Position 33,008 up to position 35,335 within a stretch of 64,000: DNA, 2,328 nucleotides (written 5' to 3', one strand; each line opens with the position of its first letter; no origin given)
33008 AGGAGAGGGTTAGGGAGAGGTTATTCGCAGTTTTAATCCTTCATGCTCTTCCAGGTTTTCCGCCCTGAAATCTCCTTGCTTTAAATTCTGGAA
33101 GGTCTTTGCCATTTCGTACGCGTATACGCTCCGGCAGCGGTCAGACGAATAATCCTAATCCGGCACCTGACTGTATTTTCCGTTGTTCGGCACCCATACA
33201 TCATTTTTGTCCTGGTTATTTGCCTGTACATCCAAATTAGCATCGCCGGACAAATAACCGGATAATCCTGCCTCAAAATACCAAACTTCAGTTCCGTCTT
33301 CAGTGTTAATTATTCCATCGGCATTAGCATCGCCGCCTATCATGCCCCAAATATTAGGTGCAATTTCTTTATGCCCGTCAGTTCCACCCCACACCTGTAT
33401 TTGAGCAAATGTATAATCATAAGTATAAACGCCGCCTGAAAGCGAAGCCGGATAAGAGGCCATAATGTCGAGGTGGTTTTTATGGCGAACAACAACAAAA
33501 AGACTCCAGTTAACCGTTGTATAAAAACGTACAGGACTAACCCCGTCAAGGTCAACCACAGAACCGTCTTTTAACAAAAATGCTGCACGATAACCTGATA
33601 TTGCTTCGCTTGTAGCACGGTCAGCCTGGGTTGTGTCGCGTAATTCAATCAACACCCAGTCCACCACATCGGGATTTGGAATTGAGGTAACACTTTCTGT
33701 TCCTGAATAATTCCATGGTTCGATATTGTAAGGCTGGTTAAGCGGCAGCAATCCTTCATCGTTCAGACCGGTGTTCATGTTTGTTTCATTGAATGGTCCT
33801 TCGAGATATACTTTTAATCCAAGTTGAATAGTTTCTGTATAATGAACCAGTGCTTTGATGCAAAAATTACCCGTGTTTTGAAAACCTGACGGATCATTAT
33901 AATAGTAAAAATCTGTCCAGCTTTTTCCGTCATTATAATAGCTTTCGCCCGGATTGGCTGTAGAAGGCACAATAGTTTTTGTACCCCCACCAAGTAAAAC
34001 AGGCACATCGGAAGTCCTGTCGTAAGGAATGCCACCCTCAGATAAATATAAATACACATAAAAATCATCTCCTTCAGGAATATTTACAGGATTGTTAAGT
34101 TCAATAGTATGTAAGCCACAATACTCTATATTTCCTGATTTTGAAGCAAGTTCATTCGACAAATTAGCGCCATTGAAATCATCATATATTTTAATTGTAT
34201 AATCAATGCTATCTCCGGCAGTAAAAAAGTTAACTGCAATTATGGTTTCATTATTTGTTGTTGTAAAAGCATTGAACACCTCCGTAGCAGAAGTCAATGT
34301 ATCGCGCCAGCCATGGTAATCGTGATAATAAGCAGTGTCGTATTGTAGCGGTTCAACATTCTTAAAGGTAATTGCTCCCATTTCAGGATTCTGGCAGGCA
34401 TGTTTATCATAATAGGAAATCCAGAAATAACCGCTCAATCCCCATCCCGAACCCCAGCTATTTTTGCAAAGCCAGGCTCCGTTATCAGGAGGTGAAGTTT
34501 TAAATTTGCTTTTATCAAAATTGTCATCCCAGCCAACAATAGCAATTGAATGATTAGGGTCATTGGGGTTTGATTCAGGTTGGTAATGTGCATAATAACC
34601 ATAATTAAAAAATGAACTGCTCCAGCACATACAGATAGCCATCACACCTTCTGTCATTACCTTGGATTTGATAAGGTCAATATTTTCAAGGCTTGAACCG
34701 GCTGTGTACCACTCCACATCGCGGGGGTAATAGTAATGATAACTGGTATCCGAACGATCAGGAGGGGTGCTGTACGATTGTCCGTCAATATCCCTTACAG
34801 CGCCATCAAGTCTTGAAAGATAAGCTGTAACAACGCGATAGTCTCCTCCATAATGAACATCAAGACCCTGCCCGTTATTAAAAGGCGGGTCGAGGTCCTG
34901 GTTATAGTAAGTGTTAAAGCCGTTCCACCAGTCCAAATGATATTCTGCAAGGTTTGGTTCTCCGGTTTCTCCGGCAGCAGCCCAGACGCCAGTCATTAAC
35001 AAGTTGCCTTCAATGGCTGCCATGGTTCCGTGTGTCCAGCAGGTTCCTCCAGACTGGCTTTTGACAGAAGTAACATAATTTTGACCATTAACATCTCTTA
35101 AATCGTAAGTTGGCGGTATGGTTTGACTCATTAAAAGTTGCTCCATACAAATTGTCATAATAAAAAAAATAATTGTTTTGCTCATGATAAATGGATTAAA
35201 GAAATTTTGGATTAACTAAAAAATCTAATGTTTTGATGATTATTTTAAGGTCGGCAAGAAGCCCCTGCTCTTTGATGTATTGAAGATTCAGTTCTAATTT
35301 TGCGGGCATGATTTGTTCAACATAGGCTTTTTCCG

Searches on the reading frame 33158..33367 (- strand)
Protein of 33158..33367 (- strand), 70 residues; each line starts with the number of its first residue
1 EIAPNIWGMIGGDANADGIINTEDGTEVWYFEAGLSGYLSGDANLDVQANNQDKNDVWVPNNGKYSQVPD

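Call 39: search_protein_families(library=pfam, alignment_id=A5, max_evalue=10)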
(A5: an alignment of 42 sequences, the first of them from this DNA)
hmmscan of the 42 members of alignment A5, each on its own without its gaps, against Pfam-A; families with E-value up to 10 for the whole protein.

A. member 1, seq(70 aa): 0 families

B. families by the number of members that match (of 42 scanned): 13 families
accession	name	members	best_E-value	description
PF00404.24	Dockerin_1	12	0.0021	Dockerin type I domain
PF13202.12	EF-hand_5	3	0.061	EF hand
PF25275.1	Golvesin_C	1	0.023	Golvesin C-terminal domain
PF22021.2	RbmA-like_FnIII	1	0.039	RbmA-like, FnIII domain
PF01752.23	Peptidase_M9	1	0.096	Collagenase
PF18805.7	LRR_10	1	0.1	Leucine-rich repeat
PF05390.16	Kre9_KNH1_C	1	0.13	Yeast cell wall synthesis protein KRE9/KNH1 C-terminal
PF10878.14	DUF2672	1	0.16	Protein of unknown function (DUF2672)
PF07675.18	Cleaved_Adhesin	1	0.17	Cleaved Adhesin Domain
PF23705.1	RxLR_effector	1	0.22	RxLR effector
PF23676.1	YnaM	1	0.22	Protein YnaM-like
PF13833.12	EF-hand_8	1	0.42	EF-hand domain pair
PF14195.11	DUF4316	1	0.56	Domain of unknown function (DUF4316)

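Call 40: search_solved_structures(query=A5, max_evalue=10, show_alignments=4)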
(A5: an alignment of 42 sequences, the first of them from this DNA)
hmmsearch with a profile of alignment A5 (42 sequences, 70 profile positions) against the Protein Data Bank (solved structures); distinct sequences matched with E-value up to 10: 31.
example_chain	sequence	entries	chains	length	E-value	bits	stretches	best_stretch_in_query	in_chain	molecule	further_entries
2vn5_B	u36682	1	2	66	0.0016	21.6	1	10-53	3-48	ENDOGLUCANASE A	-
3s3y_A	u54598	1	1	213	0.0026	20.9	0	34-61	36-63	TANDEM CYANOVIRIN-N DIMER CVN2L0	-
3s3z_A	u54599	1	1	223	0.0033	20.6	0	34-61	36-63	Tandem Cyanovirin-N Dimer CVN2L10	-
2vn6_B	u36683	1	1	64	0.0034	20.5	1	10-53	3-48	ENDOGLUCANASE A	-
4uyp_B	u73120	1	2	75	0.0095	19.1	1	7-26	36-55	Cellulosomal scaffoldin adaptor protein B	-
4uyq_B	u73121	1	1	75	0.01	19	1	7-26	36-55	Cellulosomal scaffoldin adaptor protein B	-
6kth_A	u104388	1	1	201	0.016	18.4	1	7-31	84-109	Juvenile hormone diol kinase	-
5k39_B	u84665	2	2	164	0.019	18.1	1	15-50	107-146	Dockerin module from a protein of unknown function | Ig domain protein group 2 domain protein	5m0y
5m2o_B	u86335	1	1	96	0.11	15.7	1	11-43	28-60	Group I Dockerin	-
1ohz_B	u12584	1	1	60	0.13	15.5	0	12-26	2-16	ENDO-1,4-BETA-XYLANASE Y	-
2ccl_B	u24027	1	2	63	0.15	15.3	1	12-26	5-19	ENDO-1,4-BETA-XYLANASE Y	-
2b59_B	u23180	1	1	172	0.23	14.6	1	9-53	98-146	Cellulosomal scaffolding protein A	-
8sxq_A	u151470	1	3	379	0.39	13.9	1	15-48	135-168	SEL-1 repeat protein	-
6kg9_A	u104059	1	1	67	0.48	13.6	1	11-60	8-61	And cellulose-binding endoglucanase family 9 CelL ortholog dockerin domain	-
1n02_A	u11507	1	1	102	0.54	13.5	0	35-62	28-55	Cyanovirin-N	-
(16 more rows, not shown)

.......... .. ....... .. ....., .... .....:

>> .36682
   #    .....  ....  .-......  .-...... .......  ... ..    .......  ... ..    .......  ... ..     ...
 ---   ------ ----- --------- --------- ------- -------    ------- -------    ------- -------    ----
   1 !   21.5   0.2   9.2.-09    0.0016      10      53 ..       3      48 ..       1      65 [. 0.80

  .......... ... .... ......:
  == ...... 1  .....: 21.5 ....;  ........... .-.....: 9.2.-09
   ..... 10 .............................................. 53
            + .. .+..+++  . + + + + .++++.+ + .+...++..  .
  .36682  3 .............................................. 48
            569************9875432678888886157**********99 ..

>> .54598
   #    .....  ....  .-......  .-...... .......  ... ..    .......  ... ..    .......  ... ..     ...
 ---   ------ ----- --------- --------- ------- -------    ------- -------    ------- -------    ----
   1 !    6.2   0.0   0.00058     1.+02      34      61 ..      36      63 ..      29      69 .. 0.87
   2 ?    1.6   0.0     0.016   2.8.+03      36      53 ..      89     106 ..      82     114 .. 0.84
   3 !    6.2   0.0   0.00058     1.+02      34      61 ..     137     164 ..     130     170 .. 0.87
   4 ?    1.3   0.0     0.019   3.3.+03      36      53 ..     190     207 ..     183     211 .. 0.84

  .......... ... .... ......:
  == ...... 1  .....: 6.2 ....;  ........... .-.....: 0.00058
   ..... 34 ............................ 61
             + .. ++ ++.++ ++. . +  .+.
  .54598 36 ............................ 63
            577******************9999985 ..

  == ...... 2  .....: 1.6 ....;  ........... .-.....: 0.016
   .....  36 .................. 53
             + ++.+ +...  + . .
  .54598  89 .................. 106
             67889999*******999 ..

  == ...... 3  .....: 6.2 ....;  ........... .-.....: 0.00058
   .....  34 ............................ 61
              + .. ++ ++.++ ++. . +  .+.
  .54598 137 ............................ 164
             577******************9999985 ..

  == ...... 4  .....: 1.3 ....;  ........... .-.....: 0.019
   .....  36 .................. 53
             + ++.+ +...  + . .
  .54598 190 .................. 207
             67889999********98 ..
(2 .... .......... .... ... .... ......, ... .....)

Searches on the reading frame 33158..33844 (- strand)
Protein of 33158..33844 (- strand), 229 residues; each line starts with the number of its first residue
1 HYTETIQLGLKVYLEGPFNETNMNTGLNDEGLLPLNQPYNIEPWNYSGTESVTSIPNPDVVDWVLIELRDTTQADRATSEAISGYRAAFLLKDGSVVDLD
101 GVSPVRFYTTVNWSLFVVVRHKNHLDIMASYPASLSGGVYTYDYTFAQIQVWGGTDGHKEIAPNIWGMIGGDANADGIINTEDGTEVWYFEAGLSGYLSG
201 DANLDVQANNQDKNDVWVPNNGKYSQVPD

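Call 41: predict_structure(alignment_id=A4)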
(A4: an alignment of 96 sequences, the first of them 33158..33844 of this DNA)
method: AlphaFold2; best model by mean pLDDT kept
length: 229 residues; sequences in the alignment: 96
mean_pLDDT: 97.3   pTM: 0.93
mean pLDDT of the five models: 97.3, 97.2, 96.8, 96.7, 96.7
residues with pLDDT >= 90: 225; 70-90: 2; 50-70: 2; < 50: 0
segments of 3 or more residues with pLDDT < 50: none
pLDDT, mean of each block of 10 residues (from residue 1): 86 98 98 98 97 98 99 98 98 99 97 98 98 98 97 97 98 98 97 98 97 98 97
secondary structure, 60 per line:
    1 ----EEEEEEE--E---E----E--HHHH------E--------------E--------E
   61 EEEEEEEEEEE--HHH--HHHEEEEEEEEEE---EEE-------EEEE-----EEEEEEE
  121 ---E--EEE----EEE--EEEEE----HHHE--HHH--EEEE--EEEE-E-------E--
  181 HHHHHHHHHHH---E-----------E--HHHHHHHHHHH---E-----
elements in order: E5-11 H26-29 E60-71 E82-91 E95-97 E105-108 E114-120 E127-129 E134-136 E139-143 E159-162 E165-168 H181-191 H210-220

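Call 44: fold_search(model_id=the predicted structure, library=pdb)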
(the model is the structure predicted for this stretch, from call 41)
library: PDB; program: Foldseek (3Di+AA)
matches with E <= 10: 375; with E <= 0.001: 0
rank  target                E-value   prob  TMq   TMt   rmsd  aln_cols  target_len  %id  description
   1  4u3s_B                8.0e-03  1.00  0.40  0.56   4.7       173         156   16  Crystal structure of Coh3ScaB-XDoc_M1ScaA complex: A N-terminal interface mutant of type II Cohesin-X-Dockerin complex (released 2015-07-29)
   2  4fl4_L                1.1e-02  1.00  0.49  0.38   5.6       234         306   12  Scaffoldin conformation and dynamics revealed by a ternary complex from the Clostridium thermocellum cellulosome (released 2012-06-27)
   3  2b59_B                2.7e-02  0.98  0.46  0.63   6.1       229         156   12  The type II cohesin dockerin complex (released 2005-10-11)
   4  4wi0_B                2.7e-02  0.98  0.44  0.61   7.5       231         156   13  Crystal structure of Coh3ScaB-XDoc_M2ScaA complex: A C-terminal interface mutant of type II Cohesin-X-Dockerin complex (released 2015-10-07)
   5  5k39_B                3.7e-02  0.85  0.39  0.54   7.3       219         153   10  THE TYPE II COHESIN DOCKERIN COMPLEX FROM CLOSTRIDIUM THERMOCELLUM (released 2017-03-29)
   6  9yh9_A                8.8e-02  0.28  0.24  0.30   6.7       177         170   11  Crystal structure of a phage catechol 1,2-dioxygenase identified from a soil metagenomic survey (released 2025-10-08)
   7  4fl4_C                1.3e-01  0.92  0.47  0.36   5.6       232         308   12  Scaffoldin conformation and dynamics revealed by a ternary complex from the Clostridium thermocellum cellulosome (released 2012-06-27)
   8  7ms2_B                1.3e-01  0.07  0.12  0.06   9.9        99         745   14  Three-dimensional structure of a GH3 Beta-glucosidase from Clostridium thermocellum in complex with glycerol (released 2022-05-18)
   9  4fl4_I                1.4e-01  0.89  0.47  0.37   5.9       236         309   15  Scaffoldin conformation and dynamics revealed by a ternary complex from the Clostridium thermocellum cellulosome (released 2012-06-27)
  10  8wm1_A                1.4e-01  0.35  0.17  0.09   9.6        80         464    9  DHS dehydratase (released 2024-10-02)
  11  5g5d_B                2.0e-01  0.84  0.45  0.62   5.6       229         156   11  Crystal Structure of the CohScaC2-XDocCipA type II complex from Clostridium thermocellum (released 2017-04-05)
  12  5z5m_C                2.0e-01  0.25  0.23  0.20   7.2       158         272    9  Crystal structure of (S)-allantoin synthase (released 2018-11-21)
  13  7ms2_A                2.2e-01  0.06  0.12  0.05  12.9       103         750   14  Three-dimensional structure of a GH3 Beta-glucosidase from Clostridium thermocellum in complex with glycerol (released 2022-05-18)
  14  4ilt_A                2.4e-01  0.23  0.24  0.32   8.2       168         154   10  Structure of the dioxygenase domain of SACTE_2871, a novel dioxygenase carbohydrate-binding protein fusion from the ce (released 2013-05-15)
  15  4iyk                  2.5e-01  0.30  0.24  0.26   5.5       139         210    9  Crystal structure of a putative carbohydrate binding protein (BACUNI_04699) from Bacteroides uniformis ATCC 8492 at 2.00 (released 2013-02-20)
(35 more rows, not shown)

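Call 83: fold_search(model_id=the predicted structure, library=viral)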
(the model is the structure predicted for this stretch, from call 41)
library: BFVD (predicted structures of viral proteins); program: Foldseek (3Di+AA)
matches with E <= 10: 419; with E <= 0.001: 0
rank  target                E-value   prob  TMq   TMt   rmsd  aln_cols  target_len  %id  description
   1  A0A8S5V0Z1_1          2.0e-02  0.91  0.25  0.07   7.4       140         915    8  Putative membrane protein [Siphoviridae sp. ct3r22]
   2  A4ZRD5                6.0e-02  0.38  0.25  0.10  13.2       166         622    9  Structural protein [Synechococcus phage Syn5]
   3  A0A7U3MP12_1          6.0e-02  0.25  0.22  0.06  14.0       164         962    8  (no name in the UniProt tables at hand)
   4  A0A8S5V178            6.0e-02  0.18  0.22  0.05  18.5       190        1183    8  Baseplate J like protein [Siphoviridae sp. ct3r22]
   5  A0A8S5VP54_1          6.8e-02  0.54  0.22  0.05   8.0       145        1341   10  (no name in the UniProt tables at hand)
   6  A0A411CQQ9            9.3e-02  0.12  0.15  0.17  10.9       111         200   13  Uncharacterized protein [Arthrobacter phage Sonali]
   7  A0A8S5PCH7            1.1e-01  0.60  0.27  0.44   7.0       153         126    9  Uncharacterized protein [Siphoviridae sp. ctorp6]
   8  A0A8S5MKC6            1.2e-01  0.23  0.22  0.10   8.6       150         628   11  Spherulation-specific family 4 [Siphoviridae sp. ctSdk10]
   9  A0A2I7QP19            1.5e-01  0.21  0.23  0.05  13.6       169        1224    9  (no name in the UniProt tables at hand)
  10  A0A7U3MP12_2          1.6e-01  0.14  0.19  0.05  17.1       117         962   14  (no name in the UniProt tables at hand)
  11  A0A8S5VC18            1.7e-01  0.20  0.23  0.29   7.0       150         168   10  Uncharacterized protein [Siphoviridae sp. ctmJp3]
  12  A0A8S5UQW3            1.9e-01  0.15  0.20  0.06   8.9       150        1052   10  Spherulation-specific family 4 [Siphoviridae sp. ct89S11]
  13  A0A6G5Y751            2.1e-01  0.13  0.20  0.23   8.1       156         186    8  (no name in the UniProt tables at hand)
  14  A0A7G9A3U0            2.2e-01  0.20  0.19  0.32   6.9       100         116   12  Uncharacterized protein [Bacteriophage sp.]
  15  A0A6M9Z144            2.2e-01  0.20  0.20  0.20   8.6       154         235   10  (no name in the UniProt tables at hand)
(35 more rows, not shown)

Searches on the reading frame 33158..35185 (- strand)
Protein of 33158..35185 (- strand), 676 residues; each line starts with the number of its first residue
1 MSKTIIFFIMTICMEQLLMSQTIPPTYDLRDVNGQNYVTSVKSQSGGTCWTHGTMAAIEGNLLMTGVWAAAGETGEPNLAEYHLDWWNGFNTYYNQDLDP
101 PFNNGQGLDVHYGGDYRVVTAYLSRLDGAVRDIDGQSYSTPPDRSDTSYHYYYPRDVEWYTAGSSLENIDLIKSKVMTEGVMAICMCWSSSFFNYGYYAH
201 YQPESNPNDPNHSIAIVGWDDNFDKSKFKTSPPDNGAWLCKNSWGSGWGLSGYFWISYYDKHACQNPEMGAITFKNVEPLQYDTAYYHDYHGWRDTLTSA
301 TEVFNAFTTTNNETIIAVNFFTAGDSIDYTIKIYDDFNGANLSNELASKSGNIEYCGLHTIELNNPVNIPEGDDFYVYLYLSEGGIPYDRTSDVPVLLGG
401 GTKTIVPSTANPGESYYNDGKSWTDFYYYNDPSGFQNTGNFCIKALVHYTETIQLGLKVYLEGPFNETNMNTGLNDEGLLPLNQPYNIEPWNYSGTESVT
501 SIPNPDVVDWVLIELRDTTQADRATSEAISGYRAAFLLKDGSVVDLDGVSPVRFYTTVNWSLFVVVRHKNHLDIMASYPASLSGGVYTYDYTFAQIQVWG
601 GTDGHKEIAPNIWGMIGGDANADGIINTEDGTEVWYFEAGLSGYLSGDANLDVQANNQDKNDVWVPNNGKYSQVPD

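Call 6: search_protein_families(library=pfam, proteins=[window:33158-35185:-], max_evalue=1)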
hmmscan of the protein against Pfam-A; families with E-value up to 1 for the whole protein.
window:33158-35185:- (676 aa): 3 families
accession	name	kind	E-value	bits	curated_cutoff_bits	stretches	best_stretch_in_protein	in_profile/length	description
PF18560.7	Lectin_like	-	1.2e-27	97.5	27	1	286-446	2-155/156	Lectin like domain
PF00112.29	Peptidase_C1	-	5.9e-17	62.9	20.7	2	168-265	123-211/220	Papain family cysteine protease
PF13313.11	DUF4082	-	0.00052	20.4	28.4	1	298-392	12-103/143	Domain of unknown function (DUF4082)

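Call 7: search_protein_families(library=ncbifam, proteins=[window:33158-35185:-], max_evalue=1)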
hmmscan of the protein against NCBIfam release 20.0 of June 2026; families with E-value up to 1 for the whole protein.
window:33158-35185:- (676 aa): 1 family
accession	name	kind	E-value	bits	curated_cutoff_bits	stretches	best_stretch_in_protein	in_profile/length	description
TIGR02913.1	HAF_rpt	repeat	0.06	13.3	22.65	1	525-547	13-35/39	HAF repeat protein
